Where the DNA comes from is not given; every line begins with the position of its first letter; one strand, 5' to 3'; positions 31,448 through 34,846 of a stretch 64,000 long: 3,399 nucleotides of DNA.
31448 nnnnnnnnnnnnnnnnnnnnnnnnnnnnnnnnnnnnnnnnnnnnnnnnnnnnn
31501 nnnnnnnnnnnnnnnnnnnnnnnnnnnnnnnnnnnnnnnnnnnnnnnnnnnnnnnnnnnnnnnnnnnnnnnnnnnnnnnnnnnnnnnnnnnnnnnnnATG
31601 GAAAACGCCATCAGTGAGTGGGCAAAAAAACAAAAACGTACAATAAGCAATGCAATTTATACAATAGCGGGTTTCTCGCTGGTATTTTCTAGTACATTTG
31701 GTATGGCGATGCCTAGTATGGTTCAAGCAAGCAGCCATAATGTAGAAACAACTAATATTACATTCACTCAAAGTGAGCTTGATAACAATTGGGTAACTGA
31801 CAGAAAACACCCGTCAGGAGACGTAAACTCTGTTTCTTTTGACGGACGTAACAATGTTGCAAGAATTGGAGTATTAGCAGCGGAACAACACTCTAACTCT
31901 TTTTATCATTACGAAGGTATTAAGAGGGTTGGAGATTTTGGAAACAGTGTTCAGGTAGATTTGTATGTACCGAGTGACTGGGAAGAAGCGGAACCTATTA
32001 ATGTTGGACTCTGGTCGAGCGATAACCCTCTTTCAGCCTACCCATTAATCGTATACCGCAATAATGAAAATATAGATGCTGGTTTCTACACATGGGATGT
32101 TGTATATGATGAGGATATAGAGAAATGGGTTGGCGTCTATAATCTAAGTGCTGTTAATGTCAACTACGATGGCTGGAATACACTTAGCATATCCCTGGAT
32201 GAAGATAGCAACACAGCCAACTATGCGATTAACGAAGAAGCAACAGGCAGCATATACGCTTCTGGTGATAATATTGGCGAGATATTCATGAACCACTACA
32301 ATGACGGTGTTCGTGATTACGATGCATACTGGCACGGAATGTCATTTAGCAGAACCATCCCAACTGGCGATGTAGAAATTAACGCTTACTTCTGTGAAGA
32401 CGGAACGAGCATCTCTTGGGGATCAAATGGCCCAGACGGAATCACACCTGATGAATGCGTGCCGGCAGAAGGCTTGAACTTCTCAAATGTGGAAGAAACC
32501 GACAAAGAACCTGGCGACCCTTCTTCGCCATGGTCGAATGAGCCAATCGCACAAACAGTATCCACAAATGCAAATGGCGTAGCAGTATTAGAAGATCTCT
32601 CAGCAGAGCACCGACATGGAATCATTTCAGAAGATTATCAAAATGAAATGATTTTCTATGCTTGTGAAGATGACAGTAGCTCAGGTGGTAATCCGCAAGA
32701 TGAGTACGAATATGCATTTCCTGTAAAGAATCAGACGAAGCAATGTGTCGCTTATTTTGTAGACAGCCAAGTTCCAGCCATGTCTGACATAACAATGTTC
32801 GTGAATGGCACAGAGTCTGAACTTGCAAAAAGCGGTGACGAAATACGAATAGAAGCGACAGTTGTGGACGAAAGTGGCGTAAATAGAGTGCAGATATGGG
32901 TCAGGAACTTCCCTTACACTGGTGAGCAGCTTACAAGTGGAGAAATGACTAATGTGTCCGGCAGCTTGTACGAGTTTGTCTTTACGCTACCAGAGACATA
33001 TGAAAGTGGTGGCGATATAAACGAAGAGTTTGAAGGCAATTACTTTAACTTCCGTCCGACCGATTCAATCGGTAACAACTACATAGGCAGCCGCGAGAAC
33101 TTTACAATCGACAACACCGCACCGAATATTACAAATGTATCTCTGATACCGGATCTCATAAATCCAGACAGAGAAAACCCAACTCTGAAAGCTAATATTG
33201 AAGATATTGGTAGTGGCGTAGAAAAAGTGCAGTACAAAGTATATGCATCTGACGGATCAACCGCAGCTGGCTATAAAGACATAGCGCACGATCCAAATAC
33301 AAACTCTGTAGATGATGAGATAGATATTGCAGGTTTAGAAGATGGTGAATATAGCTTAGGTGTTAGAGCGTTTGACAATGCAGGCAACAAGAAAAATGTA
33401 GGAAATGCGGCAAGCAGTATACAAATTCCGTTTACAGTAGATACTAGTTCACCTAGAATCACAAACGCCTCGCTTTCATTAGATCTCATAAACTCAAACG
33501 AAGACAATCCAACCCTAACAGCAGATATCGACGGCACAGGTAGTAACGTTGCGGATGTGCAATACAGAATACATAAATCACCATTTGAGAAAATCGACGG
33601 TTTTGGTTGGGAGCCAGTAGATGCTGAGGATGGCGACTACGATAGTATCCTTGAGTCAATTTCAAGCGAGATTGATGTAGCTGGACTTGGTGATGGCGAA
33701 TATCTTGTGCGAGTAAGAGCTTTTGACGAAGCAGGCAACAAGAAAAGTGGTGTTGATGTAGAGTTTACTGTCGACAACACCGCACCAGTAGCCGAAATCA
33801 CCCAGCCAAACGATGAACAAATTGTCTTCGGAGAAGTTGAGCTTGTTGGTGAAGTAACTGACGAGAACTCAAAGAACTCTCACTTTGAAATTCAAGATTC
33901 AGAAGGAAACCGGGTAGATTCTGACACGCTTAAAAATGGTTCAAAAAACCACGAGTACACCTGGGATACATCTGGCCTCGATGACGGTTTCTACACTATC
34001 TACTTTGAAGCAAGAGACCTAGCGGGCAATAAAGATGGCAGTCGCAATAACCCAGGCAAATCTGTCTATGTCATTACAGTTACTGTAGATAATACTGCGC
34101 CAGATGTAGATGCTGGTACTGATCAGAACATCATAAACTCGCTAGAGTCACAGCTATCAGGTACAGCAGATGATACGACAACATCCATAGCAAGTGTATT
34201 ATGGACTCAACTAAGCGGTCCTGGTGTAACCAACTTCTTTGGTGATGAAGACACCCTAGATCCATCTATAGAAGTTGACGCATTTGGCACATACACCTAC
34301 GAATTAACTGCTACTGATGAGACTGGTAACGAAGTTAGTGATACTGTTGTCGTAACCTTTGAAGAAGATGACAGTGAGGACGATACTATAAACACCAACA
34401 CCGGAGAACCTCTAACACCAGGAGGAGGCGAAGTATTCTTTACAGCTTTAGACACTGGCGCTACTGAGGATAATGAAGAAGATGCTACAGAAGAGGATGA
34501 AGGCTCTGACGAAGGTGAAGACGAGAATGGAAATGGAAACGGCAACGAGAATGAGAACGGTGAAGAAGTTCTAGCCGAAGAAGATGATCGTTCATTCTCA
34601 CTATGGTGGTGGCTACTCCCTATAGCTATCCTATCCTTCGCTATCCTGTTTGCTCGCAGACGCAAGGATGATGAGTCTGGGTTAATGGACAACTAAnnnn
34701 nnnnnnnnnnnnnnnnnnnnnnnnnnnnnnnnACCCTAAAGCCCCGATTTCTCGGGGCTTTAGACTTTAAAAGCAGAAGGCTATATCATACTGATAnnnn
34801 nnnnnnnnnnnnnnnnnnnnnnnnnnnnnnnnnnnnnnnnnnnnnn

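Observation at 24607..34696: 10-kb secretome/surface cluster: CAP-domain protein, Zn-ribbon-bPH protein, 2 MarP-like proteases, membrane nuclease, giant Ig-repeat adhesin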

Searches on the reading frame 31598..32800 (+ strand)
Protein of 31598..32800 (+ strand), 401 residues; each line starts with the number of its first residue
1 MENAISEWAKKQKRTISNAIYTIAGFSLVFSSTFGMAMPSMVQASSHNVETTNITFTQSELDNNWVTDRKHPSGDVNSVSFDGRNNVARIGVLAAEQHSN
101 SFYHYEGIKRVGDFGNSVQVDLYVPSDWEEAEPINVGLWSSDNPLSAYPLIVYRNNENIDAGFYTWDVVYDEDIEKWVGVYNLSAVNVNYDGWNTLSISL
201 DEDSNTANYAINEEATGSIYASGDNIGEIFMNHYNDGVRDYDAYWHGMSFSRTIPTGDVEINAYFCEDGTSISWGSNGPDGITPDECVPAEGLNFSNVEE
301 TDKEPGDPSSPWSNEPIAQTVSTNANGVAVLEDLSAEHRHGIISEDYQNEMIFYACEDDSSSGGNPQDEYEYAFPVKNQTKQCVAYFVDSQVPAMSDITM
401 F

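Call 56: search_protein_families(library=pfam, proteins=[window:31598-32800:+], max_evalue=1)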
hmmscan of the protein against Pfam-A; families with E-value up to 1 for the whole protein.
window:31598-32800:+ (401 aa): 0 families

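Call 72: predict_structure(protein=window:31715-32797:+)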
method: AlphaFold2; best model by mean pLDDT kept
length: 361 residues; sequences in the alignment: 1
mean_pLDDT: 32.7   pTM: 0.22
mean pLDDT of the five models: 32.7, 29.4, 27.6, 27.3, 27.0
residues with pLDDT >= 90: 0; 70-90: 0; 50-70: 0; < 50: 361
segments of 3 or more residues with pLDDT < 50: 1-361
pLDDT, mean of each block of 10 residues (from residue 1): 25 34 31 31 32 29 29 34 43 44 39 44 42 36 32 26 27 27 28 27 27 29 38 36 39 30 33 28 27 29 31 36 38 33 35 31 26
secondary structure, 60 per line:
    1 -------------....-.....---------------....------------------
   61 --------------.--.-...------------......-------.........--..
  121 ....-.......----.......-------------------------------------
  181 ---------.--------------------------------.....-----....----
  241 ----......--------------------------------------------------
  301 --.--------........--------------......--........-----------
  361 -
elements in order: E14-17 H19-23 E39-42 E80-82 E95-100 E108-116 E119-124 E126-132 E137-143 E223-227 E233-236 E248-250 E312-319 E334-339 E342-349

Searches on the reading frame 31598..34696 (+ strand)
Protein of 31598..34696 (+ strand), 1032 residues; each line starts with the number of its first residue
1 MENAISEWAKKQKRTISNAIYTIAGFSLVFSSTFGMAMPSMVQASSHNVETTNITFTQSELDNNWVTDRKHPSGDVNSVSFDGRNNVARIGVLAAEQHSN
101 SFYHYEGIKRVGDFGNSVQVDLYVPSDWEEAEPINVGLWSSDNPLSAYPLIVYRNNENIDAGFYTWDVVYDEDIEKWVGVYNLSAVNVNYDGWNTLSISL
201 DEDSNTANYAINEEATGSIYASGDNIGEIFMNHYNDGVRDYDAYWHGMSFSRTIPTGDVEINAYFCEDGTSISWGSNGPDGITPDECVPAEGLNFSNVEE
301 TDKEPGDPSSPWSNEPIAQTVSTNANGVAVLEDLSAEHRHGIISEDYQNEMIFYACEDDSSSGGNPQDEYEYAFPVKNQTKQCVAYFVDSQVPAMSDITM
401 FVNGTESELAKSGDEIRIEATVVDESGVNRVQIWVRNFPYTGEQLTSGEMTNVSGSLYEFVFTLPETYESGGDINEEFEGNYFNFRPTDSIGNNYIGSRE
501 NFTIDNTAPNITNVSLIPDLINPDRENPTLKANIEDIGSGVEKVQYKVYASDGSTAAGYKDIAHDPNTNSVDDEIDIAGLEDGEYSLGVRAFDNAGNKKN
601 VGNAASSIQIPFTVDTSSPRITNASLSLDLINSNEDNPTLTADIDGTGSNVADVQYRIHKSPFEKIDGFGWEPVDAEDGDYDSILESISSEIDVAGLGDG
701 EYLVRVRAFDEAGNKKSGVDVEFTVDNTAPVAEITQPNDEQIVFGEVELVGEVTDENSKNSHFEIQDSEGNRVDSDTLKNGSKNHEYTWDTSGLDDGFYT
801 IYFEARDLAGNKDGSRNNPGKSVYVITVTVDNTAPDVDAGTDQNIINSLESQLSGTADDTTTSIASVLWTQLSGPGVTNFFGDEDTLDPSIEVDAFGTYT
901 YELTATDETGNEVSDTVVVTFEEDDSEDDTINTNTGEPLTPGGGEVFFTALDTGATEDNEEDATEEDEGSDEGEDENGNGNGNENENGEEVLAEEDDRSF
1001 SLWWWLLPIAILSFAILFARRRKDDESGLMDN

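Call 3: search_protein_families(library=pfam, proteins=[window:31598-34696:+], max_evalue=0.01)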
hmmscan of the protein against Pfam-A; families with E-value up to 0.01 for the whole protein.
window:31598-34696:+ (1032 aa): 15 families
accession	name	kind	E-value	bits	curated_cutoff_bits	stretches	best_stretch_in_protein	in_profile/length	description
PF19077.6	Big_13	-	2.2e-14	54.2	27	2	696-727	71-102/102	Bacterial Ig-like domain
PF22352.2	K319L-like_PKD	-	3.1e-12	46.8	27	1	839-920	1-83/84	K319L-like, PKD domain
PF13750.12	Big_3_3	-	6.1e-09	36.2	27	1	784-867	2-84/157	Bacterial Ig-like domain (group 3)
PF17957.7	Big_7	-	2.1e-08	35.1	24.1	1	730-801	1-68/70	Bacterial Ig domain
PF18962.6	Por_Secre_tail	-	1.7e-06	28.6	27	0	755-805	16-64/75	Secretion system C-terminal sorting domain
PF15418.12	DUF4625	-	2.4e-06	28.3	27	0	389-450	10-72/131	Domain of unknown function (DUF4625)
PF12245.14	Big_3_2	-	4.6e-06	27.3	23.3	1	508-602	15-114/122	Bacterial Ig-like domain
PF07495.19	Y_Y_Y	-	5.2e-06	26.7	26.6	0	559-610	17-64/65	Y_Y_Y domain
PF13860.13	FlgD_ig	-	7.4e-06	26.3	27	1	751-805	14-75/79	FlgD Ig-like domain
PF13754.12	Big_3_4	-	1.1e-05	25.7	27.3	0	693-734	27-68/106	Domain of unknown function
PF24893.1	DUF7743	-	5.8e-05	23.2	27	1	503-606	1-95/120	Domain of unknown function (DUF7743)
PF18981.6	InlK_D3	-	0.00011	22.7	25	0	889-919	42-73/75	Internalin K domain (D3/D4)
PF24421.1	Ig_J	-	0.00031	21.2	29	0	570-609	63-102/104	Tip attachment protein J, Ig-like domain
PF00801.26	PKD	-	0.0079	16.6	23.5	0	700-722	57-79/80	PKD domain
PF04234.18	CopC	-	0.0096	17.3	23.3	0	524-558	52-86/92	CopC domain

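Call 27: search_protein_families(library=ncbifam, proteins=[window:31598-34696:+], max_evalue=0.01)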
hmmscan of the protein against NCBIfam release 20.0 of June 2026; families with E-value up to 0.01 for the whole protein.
window:31598-34696:+ (1032 aa): 4 families
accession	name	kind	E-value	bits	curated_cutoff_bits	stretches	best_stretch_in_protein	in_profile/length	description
NF047446.1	barrel_OmpL47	domain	1.7e-14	54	40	1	529-605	8-65/68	OmpL47-type beta-barrel domain-containing protein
NF047441.1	Lepto_OmpL47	equivalog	1.2e-09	38.3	250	1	758-921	73-230/336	multi-beta-barrel domain surface protein OmpL47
NF038112.1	myxo_dep_M36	subfamily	2.8e-08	31.4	1500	1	709-975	1361-1572/1604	myxosortase-dependent M36 family metallopeptidase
NF033510.3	Ca_tandemer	repeat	2.5e-06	27.7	50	0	611-715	3-95/96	Ca2+-stabilized repeat-containing adhesin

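Call 55: search_solved_structures(query=window:31598-34696:+, max_evalue=0.01, show_alignments=0)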
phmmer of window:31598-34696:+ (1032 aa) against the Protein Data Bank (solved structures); distinct sequences matched with E-value up to 0.01: 1.
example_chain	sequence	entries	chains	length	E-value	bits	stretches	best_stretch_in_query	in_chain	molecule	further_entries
2yn3_A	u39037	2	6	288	0.00092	20.6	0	697-739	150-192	PUTATIVE INNER MEMBRANE PROTEIN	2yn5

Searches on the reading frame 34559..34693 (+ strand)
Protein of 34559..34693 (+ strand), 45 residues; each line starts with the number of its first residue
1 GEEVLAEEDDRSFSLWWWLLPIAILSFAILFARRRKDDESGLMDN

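Call 45: find_homologous_proteins(query=A5, max_evalue=10)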
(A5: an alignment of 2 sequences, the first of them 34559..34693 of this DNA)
Query A5 (2 sequences): 4 candidates shared short words with the query, none scored E <= 10.
